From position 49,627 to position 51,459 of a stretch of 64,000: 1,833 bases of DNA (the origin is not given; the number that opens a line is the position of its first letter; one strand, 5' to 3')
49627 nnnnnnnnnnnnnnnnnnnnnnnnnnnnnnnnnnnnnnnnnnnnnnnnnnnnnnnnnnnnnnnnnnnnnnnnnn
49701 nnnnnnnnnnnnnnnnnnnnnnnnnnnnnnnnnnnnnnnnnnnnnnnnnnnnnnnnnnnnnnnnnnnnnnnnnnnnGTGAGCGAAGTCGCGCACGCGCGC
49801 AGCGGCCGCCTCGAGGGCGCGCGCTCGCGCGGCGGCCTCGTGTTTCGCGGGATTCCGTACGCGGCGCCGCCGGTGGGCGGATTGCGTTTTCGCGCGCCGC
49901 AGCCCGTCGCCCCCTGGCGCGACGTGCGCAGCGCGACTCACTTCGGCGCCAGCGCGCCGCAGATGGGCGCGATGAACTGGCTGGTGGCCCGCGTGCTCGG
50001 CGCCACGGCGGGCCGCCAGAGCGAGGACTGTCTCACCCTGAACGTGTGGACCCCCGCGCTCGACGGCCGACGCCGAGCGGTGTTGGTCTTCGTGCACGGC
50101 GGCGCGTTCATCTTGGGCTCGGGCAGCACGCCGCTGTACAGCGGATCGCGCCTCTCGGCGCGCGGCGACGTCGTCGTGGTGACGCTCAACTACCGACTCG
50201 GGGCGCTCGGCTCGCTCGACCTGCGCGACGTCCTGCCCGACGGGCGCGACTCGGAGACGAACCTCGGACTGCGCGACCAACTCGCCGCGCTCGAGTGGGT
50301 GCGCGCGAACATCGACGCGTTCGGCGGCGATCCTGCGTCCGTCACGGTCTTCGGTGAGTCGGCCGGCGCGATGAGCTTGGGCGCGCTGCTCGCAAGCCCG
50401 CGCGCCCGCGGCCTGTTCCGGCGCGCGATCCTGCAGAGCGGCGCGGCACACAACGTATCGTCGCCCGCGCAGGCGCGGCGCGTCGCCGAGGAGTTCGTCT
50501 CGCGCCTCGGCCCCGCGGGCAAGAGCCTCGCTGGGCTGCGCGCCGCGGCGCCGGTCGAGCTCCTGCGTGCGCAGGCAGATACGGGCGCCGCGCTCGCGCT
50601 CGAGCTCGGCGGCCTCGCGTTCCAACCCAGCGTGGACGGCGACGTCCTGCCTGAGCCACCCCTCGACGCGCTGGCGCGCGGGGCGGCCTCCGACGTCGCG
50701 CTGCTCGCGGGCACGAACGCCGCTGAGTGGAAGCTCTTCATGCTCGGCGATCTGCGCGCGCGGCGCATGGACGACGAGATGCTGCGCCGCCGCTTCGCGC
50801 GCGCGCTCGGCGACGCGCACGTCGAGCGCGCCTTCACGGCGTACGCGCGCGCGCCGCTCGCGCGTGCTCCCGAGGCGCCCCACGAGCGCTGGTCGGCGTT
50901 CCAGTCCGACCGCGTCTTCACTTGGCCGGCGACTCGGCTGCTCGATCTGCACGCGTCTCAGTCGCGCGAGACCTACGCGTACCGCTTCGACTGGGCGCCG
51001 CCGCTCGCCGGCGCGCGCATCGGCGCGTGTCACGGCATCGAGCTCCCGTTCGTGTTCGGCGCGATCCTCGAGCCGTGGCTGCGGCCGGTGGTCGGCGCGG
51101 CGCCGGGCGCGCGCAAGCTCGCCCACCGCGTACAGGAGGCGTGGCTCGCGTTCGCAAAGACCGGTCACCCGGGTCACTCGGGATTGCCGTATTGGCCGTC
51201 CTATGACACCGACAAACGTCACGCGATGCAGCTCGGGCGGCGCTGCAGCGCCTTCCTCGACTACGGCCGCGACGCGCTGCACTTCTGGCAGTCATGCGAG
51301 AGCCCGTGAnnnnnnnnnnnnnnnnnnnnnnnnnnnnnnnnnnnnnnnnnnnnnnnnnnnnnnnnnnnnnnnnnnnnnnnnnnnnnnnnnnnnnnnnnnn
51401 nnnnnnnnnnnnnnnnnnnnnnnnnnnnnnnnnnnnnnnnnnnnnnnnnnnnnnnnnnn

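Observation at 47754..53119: Overlap-coupled chain: LLM monooxygenase, alpha/beta hydrolase, type-B carboxylesterase, double-PAS histidine kinase and REC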

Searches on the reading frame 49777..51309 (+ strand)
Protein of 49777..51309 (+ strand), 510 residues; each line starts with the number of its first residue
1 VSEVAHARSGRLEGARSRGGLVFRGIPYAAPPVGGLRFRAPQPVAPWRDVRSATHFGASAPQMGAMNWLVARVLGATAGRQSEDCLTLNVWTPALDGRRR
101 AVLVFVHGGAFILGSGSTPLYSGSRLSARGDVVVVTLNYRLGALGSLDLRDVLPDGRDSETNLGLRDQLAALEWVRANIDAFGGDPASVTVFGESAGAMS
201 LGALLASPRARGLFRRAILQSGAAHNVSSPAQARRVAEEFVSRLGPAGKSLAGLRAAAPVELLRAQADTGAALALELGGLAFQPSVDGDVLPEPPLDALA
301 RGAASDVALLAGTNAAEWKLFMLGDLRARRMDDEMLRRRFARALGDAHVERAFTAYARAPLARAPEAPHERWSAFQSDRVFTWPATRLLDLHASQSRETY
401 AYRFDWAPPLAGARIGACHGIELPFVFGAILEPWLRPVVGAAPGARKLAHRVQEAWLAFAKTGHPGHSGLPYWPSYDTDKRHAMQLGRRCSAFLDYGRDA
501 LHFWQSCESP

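Call 5: search_protein_families(library=pfam, proteins=[window:49777-51309:+])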
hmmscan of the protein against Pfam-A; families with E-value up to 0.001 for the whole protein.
window:49777-51309:+ (510 aa): 3 families
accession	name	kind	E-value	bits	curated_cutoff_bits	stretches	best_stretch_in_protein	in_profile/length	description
PF00135.34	COesterase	-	9.1e-109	365.2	27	1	3-491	3-501/515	Carboxylesterase family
PF07859.19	Abhydrolase_3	-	2.1e-11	44.4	25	2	165-211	49-95/210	alpha/beta hydrolase fold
PF20434.5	BD-FAE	-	3.9e-07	30.3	26.8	1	88-206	1-107/215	BD-FAE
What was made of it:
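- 49777..51309 (+): C: type-B carboxylesterase, PnbA/Est50-like, 510 aa, with no signal peptide evident. It is an addition specific to one clade. Pfam COesterase, E=9e-109 (call 5).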

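Call 6: search_protein_families(library=ncbifam, proteins=[window:49777-51309:+])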
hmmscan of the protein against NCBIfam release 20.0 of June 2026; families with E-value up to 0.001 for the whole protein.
window:49777-51309:+ (510 aa): 6 families
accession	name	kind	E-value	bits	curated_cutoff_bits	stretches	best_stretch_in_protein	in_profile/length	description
NF058653.1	LipP1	equivalog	3.1e-12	46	350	1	85-198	57-155/300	LipP1 family hormone-sensitive lipase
NF058650.1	GCSAG_HSLs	subfamily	4.6e-06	26.4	410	1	98-142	83-127/314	GCSAG motif subfamily hormone-sensitive lipase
NF052354.1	EstLipQMycob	equivalog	5.8e-06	25.2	700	1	96-205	161-255/418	esterase LipQ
NF058651.1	GESAG_HSLs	subfamily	3.5e-05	23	430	1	98-213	65-162/296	GESAG motif subfamily hormone-sensitive lipase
NF058649.1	GTSAG_HSLs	subfamily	9.4e-05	22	380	0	96-141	85-130/312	GTSAG motif subfamily hormone-sensitive lipase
NF007547.0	PRK10162.1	equivalog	0.00027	20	389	1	98-204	82-175/321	acetyl esterase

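Call 44: search_solved_structures(query=window:49777-51306:+, max_evalue=1e-30)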
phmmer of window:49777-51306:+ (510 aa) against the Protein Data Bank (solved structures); distinct sequences matched with E-value up to 1e-30: 152 (the best 60 are shown).
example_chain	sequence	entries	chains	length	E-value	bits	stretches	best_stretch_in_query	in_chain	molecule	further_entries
8wdm_A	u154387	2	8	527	9.7e-108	364.5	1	6-486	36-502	Carboxylic ester hydrolase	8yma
8xrz_A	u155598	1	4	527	3.1e-107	362.9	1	6-486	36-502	Carboxylic ester hydrolase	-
2ogt_A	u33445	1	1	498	2.2e-104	353.4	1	4-487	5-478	Thermostable carboxylesterase Est50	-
2ogs_A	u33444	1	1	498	6.9e-103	348.5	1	4-487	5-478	Thermostable carboxylesterase Est50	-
1c7j_A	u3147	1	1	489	8.8e-97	328.4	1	5-486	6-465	PROTEIN (PARA-NITROBENZYL ESTERASE)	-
1qe3_A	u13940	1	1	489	4.8e-96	326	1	5-486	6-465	PARA-NITROBENZYL ESTERASE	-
1c7i_A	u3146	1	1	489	2.1e-94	320.5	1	5-486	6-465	PROTEIN (PARA-NITROBENZYL ESTERASE)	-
7w1j_A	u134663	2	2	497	6.5e-91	309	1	4-489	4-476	Carboxylesterase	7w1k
7w1i_A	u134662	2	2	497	9e-90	305.3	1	4-489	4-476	Carboxylesterase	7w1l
5hq3_A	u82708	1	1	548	6e-65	223.3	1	7-489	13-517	Acetylcholinesterase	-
5hq3_B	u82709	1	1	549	6.1e-65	223.3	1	7-489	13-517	Acetylcholinesterase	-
8s6d_A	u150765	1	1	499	1.6e-64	222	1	12-484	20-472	Fumonisin B1 esterase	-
7x8l_A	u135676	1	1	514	9.8e-63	216.1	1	5-485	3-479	Carboxylic ester hydrolase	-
6emi_A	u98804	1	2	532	1.4e-62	215.6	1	19-506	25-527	Cholinesterase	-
5a2g_A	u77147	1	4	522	2.5e-62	214.7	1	4-497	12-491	CARBOXYLIC ESTER HYDROLASE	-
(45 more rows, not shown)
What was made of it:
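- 49777..51309 (+): PDB matches: 8wdm at 1e-107, Est50 and PnbA (call 44).
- On Type-B carboxylesterase/lipase family (PF00135; gene C): PnbA and Est50 match at 1e-97 to 1e-104 (call 44).
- C is PnbA-like (call 44).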

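Call 50: find_homologous_proteins(query=window:49777-51306:+)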
Query window:49777-51306:+ (510 aa): 7890 proteins with E <= 0.001 among 8000 candidates; the best 120 are listed.
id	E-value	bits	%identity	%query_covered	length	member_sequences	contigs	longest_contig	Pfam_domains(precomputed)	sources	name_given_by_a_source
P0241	0.0e+0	1133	100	100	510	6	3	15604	PF00135.35,PF07859.20,PF20434.6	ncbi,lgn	-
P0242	0.0e+0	1018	90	100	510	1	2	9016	PF00135.35,PF07859.20,PF20434.6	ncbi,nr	ncbi:MAG TPA: carboxylesterase/lipase family protein [Myxococcota bacterium]|nr:carboxylesterase/lip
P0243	2.1e-285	966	86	100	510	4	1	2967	PF00135.35,PF07859.20,PF20434.6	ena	-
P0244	1.2e-280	950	83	100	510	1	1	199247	PF00135.35,PF07859.20,PF20434.6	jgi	jgi:para-nitrobenzyl esterase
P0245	6.6e-279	944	87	96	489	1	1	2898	PF00135.35,PF07859.20,PF20434.6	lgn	-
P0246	1.4e-276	936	83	100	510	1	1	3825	PF00135.35,PF07859.20,PF20434.6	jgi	jgi:para-nitrobenzyl esterase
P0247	5.2e-268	908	80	100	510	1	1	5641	PF00135.35,PF07859.20,PF20434.6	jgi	jgi:para-nitrobenzyl esterase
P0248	2.6e-265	899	80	99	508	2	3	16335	PF00135.35,PF07859.20,PF20434.6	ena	-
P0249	9.7e-264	894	80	99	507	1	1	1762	PF00135.35,PF07859.20,PF20434.6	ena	-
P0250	1.4e-262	890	79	100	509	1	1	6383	PF00135.35,PF07859.20,PF20434.6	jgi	jgi:para-nitrobenzyl esterase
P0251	4.7e-260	882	80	99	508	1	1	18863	PF00135.35,PF07859.20,PF20434.6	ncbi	ncbi:MAG: carboxylesterase/lipase family protein [Myxococcota bacterium]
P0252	3.4e-259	879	77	100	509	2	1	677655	PF00135.35,PF07859.20,PF20434.6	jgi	-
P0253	1.2e-258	877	78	100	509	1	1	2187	PF00135.35,PF07859.20,PF20434.6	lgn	-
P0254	1.1e-249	848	75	99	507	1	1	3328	PF00135.35,PF07859.20,PF20434.6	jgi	jgi:para-nitrobenzyl esterase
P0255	3.2e-249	846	75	99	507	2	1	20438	PF00135.35,PF07859.20,PF20434.6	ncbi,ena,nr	ncbi:MAG TPA: carboxylesterase/lipase family protein [Myxococcota bacterium]|nr:carboxylesterase/lip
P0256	3.9e-239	813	75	99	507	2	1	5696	PF00135.35,PF07859.20,PF20434.6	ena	-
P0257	2.2e-238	810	76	99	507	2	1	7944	PF00135.35,PF07859.20,PF20434.6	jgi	-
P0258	5.3e-237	806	74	99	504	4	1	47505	PF00135.35,PF07859.20,PF20434.6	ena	-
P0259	2.7e-236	804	73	99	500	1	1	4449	PF00135.35,PF07859.20,PF20434.6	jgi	jgi:para-nitrobenzyl esterase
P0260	3.4e-234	797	75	95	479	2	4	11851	PF00135.35,PF07859.20,PF20434.6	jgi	jgi:para-nitrobenzyl esterase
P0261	1.4e-232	791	73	100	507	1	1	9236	PF00135.35,PF07859.20,PF20434.6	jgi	jgi:para-nitrobenzyl esterase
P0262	6.5e-229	779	72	99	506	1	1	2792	PF00135.35,PF07859.20,PF20434.6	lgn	-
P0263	7.1e-229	779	72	99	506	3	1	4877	PF00135.35,PF07859.20,PF20434.6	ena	-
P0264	9.6e-229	779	73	99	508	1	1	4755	PF00135.35,PF07859.20,PF20434.6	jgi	jgi:para-nitrobenzyl esterase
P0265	1.1e-227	775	71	99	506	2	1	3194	PF00135.35,PF07859.20,PF20434.6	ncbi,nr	ncbi:MAG TPA: carboxylesterase family protein [Myxococcota bacterium]|nr:carboxylesterase family pro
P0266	2.2e-223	761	70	99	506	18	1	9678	PF00135.35,PF07859.20,PF20434.6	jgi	-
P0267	5.2e-223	760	71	99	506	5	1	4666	PF00135.35,PF07859.20,PF20434.6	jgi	-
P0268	2.0e-222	758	70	99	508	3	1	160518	PF00135.35,PF07859.20,PF20434.6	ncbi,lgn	ncbi:MAG: carboxylesterase family protein [Myxococcota bacterium]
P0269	7.8e-222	756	69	99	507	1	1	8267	PF00135.35,PF07859.20,PF20434.6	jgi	jgi:para-nitrobenzyl esterase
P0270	1.8e-221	755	68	99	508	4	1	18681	PF00135.35,PF07859.20,PF20434.6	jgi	-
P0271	3.7e-220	750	68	99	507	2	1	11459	PF00135.35,PF07859.20,PF20434.6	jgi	jgi:para-nitrobenzyl esterase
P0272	2.0e-218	745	67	99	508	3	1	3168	PF00135.35,PF07859.20,PF20434.6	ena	-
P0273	4.9e-218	743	67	99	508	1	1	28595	PF00135.35,PF07859.20,PF20434.6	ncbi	-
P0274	7.5e-216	736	66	99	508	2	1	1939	PF00135.35,PF07859.20,PF20434.6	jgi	jgi:para-nitrobenzyl esterase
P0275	4.1e-215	734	68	99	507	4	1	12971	PF00135.35,PF07859.20,PF20434.6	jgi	-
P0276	4.4e-215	734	65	99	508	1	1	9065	PF00135.35,PF07859.20,PF20434.6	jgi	-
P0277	1.4e-214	732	65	100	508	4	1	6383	PF00135.35,PF07859.20,PF20434.6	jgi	jgi:para-nitrobenzyl esterase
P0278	4.6e-212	724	66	99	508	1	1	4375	PF00135.35,PF07859.20,PF20434.6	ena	-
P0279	5.2e-211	720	66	99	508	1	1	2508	PF00135.35,PF07859.20,PF20434.6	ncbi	-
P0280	3.2e-204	698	65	99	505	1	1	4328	PF00135.35,PF07859.20,PF20434.6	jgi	jgi:para-nitrobenzyl esterase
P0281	1.0e-203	696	66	95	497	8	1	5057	PF00135.35,PF07859.20,PF20434.6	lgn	-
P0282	9.6e-198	676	64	99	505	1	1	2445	PF00135.35,PF07859.20,PF20434.6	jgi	jgi:para-nitrobenzyl esterase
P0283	6.1e-182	624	58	99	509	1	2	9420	PF00135.35,PF07859.20,PF20434.6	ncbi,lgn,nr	ncbi:MAG: carboxylesterase/lipase family protein [Proteobacteria bacterium]|nr:carboxylesterase/lipa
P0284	6.7e-174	598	59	98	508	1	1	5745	PF00135.35,PF07859.20,PF20434.6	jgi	jgi:para-nitrobenzyl esterase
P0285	1.1e-170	587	54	100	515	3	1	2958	PF00135.35,PF07859.20,PF20434.6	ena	-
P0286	2.4e-170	586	56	99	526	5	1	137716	PF00135.35,PF00326.28,PF07859.20,PF20434.6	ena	-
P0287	1.7e-169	583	56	99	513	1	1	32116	PF00135.35,PF07859.20,PF20434.6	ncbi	-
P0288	1.9e-169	583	65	79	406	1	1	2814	PF00135.35,PF07859.20,PF20434.6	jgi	jgi:para-nitrobenzyl esterase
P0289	7.1e-169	581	56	96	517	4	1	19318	PF00135.35,PF07859.20,PF20434.6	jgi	jgi:para-nitrobenzyl esterase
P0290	1.3e-168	580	55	99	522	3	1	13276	PF00135.35,PF07859.20,PF20434.6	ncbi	-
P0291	5.3e-168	578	55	96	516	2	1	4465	PF00135.35,PF07859.20,PF20434.6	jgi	jgi:para-nitrobenzyl esterase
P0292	2.6e-167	576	53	100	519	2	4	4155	PF00135.35,PF07859.20,PF20434.6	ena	-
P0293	7.1e-167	575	57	97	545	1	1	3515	PF00135.35,PF07859.20,PF20434.6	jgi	jgi:para-nitrobenzyl esterase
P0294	7.9e-167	574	56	98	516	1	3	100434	PF00135.35,PF07859.20,PF20434.6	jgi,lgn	-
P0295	1.9e-166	573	55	99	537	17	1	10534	PF00135.35,PF07859.20,PF20434.6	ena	-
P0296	4.0e-166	572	55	99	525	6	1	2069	PF00135.35,PF07859.20,PF20434.6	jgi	jgi:para-nitrobenzyl esterase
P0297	4.4e-166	572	60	93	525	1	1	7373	PF00135.35,PF07859.20,PF20434.6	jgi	jgi:para-nitrobenzyl esterase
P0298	5.2e-166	572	53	99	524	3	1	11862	PF00135.35,PF07859.20,PF20434.6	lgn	-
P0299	6.9e-166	571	54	99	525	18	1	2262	PF00135.35,PF07859.20,PF20434.6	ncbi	-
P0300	9.1e-166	571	55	99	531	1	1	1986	PF00135.35,PF07859.20,PF20434.6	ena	-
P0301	1.0e-165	571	65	80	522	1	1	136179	PF00135.35,PF07859.20,PF20434.6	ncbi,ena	-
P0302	1.4e-165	570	54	99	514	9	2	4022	PF00135.35,PF00326.28,PF07859.20,PF20434.6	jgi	jgi:para-nitrobenzyl esterase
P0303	3.3e-165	569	54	99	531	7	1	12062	PF00135.35,PF07859.20,PF20434.6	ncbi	-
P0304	6.4e-165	568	55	97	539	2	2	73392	PF00135.35,PF00326.28,PF07859.20,PF20434.6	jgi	jgi:para-nitrobenzyl esterase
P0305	9.2e-165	568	56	96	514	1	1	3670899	PF00135.35,PF00326.28,PF07859.20,PF20434.6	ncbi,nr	ncbi:MAG: carboxylesterase/lipase family protein [Deltaproteobacteria bacterium]|nr:MAG: carboxylest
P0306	1.4e-164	567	54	99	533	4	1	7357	PF00135.35,PF00326.28,PF07859.20,PF20434.6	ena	-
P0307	1.8e-164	567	54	99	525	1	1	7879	PF00135.35,PF07859.20,PF20434.6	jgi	jgi:para-nitrobenzyl esterase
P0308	3.3e-164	566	52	99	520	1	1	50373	PF00135.35,PF07859.20,PF20434.6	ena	-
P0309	9.4e-164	564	54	98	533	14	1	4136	PF00135.35,PF00326.28,PF07859.20,PF20434.6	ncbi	-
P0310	3.6e-163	562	55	98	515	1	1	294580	PF00135.35,PF07859.20,PF20434.6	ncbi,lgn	ncbi:MAG: carboxylesterase/lipase family protein [Myxococcota bacterium]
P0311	4.3e-163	562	54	100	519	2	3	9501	PF00135.35,PF07859.20,PF20434.6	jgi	jgi:para-nitrobenzyl esterase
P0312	5.2e-163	562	52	99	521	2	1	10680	PF00135.35,PF00326.28,PF07859.20,PF20434.6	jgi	jgi:para-nitrobenzyl esterase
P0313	1.1e-162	561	53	100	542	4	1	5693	PF00135.35,PF07859.20,PF20434.6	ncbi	-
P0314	3.6e-162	559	56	97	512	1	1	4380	PF00135.35,PF07859.20,PF20434.6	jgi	jgi:para-nitrobenzyl esterase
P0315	4.0e-162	559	55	99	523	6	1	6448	PF00135.35,PF07859.20,PF20434.6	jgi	jgi:para-nitrobenzyl esterase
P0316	1.2e-161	557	53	99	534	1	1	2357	PF00135.35,PF00326.28,PF07859.20,PF20434.6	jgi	jgi:para-nitrobenzyl esterase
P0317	1.2e-161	557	52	99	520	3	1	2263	PF00135.35,PF07859.20,PF20434.6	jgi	jgi:para-nitrobenzyl esterase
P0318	1.7e-161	557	54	100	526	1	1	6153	PF00135.35,PF00326.28,PF07859.20,PF20434.6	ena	-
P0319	3.7e-161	556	53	99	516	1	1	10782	PF00135.35,PF00326.28,PF07859.20,PF20434.6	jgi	-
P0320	4.0e-161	556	53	98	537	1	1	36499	PF00135.35,PF00326.28,PF07859.20,PF20434.6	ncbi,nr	ncbi:MAG: carboxylesterase family protein [bacterium]|nr:carboxylesterase family protein [bacterium]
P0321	4.9e-161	555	53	99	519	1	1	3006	PF00135.35,PF07859.20,PF20434.6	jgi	-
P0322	6.1e-161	555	54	99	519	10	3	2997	PF00135.35,PF07859.20,PF20434.6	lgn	-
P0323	6.2e-161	555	53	99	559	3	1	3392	PF00135.35,PF07859.20,PF20434.6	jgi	jgi:para-nitrobenzyl esterase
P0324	1.0e-160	554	56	96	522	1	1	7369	PF00135.35,PF07859.20,PF20434.6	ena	-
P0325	1.1e-160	554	53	99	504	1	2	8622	PF00135.35,PF07859.20,PF20434.6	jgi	jgi:para-nitrobenzyl esterase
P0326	1.4e-160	554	53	100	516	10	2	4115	PF00135.35,PF07859.20,PF20434.6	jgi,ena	-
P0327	2.3e-160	553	55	99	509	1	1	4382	PF00135.35,PF07859.20,PF20434.6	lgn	-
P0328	2.4e-160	553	56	95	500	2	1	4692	PF00135.35,PF07859.20,PF20434.6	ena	-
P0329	2.8e-160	553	55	98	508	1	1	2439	PF00135.35,PF00326.28,PF07859.20,PF20434.6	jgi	jgi:para-nitrobenzyl esterase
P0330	3.0e-160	553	55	100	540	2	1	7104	PF00135.35,PF07859.20,PF20434.6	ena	-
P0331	4.7e-160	552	53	99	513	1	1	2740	PF00135.35,PF07859.20,PF20434.6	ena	-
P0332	8.3e-160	551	52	99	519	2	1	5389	PF00135.35,PF07859.20,PF20434.6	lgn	-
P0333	2.5e-159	550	54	98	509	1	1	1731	PF00135.35,PF00326.28,PF07859.20,PF20434.6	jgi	jgi:para-nitrobenzyl esterase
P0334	3.0e-159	549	53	100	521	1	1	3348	PF00135.35,PF07859.20,PF20434.6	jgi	jgi:para-nitrobenzyl esterase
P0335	5.1e-159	549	81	60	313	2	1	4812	PF00135.35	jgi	jgi:para-nitrobenzyl esterase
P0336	7.2e-159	548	54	99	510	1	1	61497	PF00135.35,PF00326.28,PF07859.20,PF20434.6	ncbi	-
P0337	8.1e-159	548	53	99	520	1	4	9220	PF00135.35,PF07859.20,PF20434.6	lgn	-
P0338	9.4e-159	548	54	99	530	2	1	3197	PF00135.35,PF07859.20,PF20434.6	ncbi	-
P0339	1.3e-158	547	55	95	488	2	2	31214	PF00135.35,PF07859.20,PF20434.6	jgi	jgi:para-nitrobenzyl esterase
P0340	1.7e-158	547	55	98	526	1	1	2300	PF00135.35,PF07859.20,PF20434.6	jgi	jgi:para-nitrobenzyl esterase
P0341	1.8e-158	547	53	99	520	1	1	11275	PF00135.35,PF07859.20,PF20434.6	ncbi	-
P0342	2.1e-158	547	55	95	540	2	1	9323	PF00135.35,PF07859.20,PF20434.6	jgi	jgi:para-nitrobenzyl esterase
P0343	2.5e-158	546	54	99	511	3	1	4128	PF00135.35,PF07859.20,PF20434.6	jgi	jgi:para-nitrobenzyl esterase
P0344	2.5e-158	546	53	99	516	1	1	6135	PF00135.35,PF00326.28,PF07859.20,PF20434.6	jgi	jgi:para-nitrobenzyl esterase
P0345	3.0e-158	546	54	97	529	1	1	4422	PF00135.35,PF07859.20,PF20434.6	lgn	-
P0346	4.0e-158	546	54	99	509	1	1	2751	PF00135.35,PF07859.20,PF20434.6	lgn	-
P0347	5.2e-158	545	53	99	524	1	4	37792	PF00135.35,PF07859.20,PF20434.6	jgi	jgi:para-nitrobenzyl esterase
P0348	5.7e-158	545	53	99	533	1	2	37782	PF00135.35,PF07859.20,PF20434.6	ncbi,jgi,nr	ncbi:MAG: carboxylesterase/lipase family protein [Deltaproteobacteria bacterium]|nr:carboxylesterase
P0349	1.6e-157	544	52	100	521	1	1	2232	PF00135.35,PF00326.28,PF07859.20,PF20434.6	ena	-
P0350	2.4e-157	543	52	99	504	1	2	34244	PF00135.35,PF00326.28,PF07859.20,PF20434.6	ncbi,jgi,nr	ncbi:MAG: carboxylesterase/lipase family protein [Deltaproteobacteria bacterium]|nr:carboxylesterase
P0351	2.5e-157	543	53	99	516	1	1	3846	PF00135.35,PF07859.20,PF20434.6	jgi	jgi:para-nitrobenzyl esterase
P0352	3.4e-157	543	53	99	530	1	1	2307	PF00135.35,PF07859.20,PF20434.6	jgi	jgi:para-nitrobenzyl esterase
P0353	5.0e-157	542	54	100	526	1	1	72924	PF00135.35,PF07859.20,PF20434.6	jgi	jgi:para-nitrobenzyl esterase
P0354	7.1e-157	542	52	99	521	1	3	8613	PF00135.35,PF07859.20,PF20434.6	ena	-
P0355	1.5e-156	541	53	99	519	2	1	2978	PF00135.35,PF07859.20,PF20434.6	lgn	-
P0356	1.5e-156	540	52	98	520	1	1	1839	PF00135.35,PF07859.20,PF20434.6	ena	-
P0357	1.7e-156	540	53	99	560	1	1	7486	PF00135.35,PF07859.20,PF20434.6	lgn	-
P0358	1.9e-156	540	53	96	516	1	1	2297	PF00135.35,PF07859.20,PF20434.6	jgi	jgi:para-nitrobenzyl esterase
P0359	2.1e-156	540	52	99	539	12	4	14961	PF00135.35,PF07859.20,PF20434.6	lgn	-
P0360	2.6e-156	540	54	99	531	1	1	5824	PF00135.35,PF07859.20,PF20434.6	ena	-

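Call 51: find_encoding_contigs(protein=P0310, flank=6000, max_places=1)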
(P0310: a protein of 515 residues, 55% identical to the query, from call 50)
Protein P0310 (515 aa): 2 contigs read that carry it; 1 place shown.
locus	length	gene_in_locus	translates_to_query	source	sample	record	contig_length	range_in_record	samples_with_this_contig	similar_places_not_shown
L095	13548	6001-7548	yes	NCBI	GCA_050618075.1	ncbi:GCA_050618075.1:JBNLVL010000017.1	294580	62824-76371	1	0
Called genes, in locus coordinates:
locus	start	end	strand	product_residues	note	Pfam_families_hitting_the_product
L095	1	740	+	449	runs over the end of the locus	PF01554:MatE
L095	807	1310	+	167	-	PF14347:DUF4399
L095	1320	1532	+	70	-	-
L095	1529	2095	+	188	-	PF13590:DUF4136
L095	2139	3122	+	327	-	PF00248:Aldo_ket_red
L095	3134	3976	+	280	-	PF03372:Exo_endo_phos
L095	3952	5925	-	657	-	PF00999:Na_H_Exchanger, PF02254:TrkA_N, PF02080:TrkA_C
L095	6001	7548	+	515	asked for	PF00135:COesterase, PF20434:BD-FAE, PF07859:Abhydrolase_3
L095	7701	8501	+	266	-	PF03193:RsgA_GTPase, PF02421:FeoB_N (faint), PF00005:ABC_tran, PF01926:MMR_HSR1, PF04548:AIG1 (weak)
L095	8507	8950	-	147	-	-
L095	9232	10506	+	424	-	PF03033:Glyco_transf_28, PF06722:EryCIII-like_C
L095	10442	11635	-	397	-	PF03372:Exo_endo_phos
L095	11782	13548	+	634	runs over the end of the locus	PF00072:Response_reg, PF00989:PAS (weak), PF08448:PAS_4, PF13426:PAS_9, PF08447:PAS_3, PF00512:HisKA, PF02518:HATPase_c, PF00072:Response_reg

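Call 52: find_encoding_contigs(protein=P0305, flank=6000, max_places=1)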
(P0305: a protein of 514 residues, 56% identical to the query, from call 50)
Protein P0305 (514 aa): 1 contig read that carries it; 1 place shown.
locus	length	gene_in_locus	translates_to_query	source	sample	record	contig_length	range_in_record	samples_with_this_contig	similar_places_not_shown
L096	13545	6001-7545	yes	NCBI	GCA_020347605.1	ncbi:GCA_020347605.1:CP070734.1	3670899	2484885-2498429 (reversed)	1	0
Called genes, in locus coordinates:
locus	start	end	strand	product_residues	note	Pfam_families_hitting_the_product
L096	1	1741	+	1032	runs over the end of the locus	PF13525:YfiO (faint), PF07719:TPR_2 (faint), PF13174:TPR_6 (faint), PF13428:TPR_14 (faint), PF14559:TPR_19 (faint), PF24575:TPR_Slam (faint), PF13432:TPR_16 (faint)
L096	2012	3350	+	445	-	PF02310:B12-binding (weak), PF02965:Met_synt_B12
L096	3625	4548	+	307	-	PF00142:Fer4_NifH, PF01656:CbiA, PF02374:ArsA_ATPase (weak), PF06564:CBP_BcsQ, PF09140:MipZ (weak), PF10609:ParA (weak), PF13614:AAA_31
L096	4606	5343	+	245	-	-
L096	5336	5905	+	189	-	-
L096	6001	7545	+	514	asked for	PF00135:COesterase, PF20434:BD-FAE, PF07859:Abhydrolase_3 (weak), PF00326:Peptidase_S9 (weak), PF07859:Abhydrolase_3 (weak)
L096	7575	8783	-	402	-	PF02771:Acyl-CoA_dh_N, PF02770:Acyl-CoA_dh_M, PF00441:Acyl-CoA_dh_1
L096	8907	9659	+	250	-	PF04127:DFP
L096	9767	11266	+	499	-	-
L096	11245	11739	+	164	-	-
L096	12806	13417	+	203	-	PF00462:Glutaredoxin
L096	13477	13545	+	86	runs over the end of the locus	PF01722:BolA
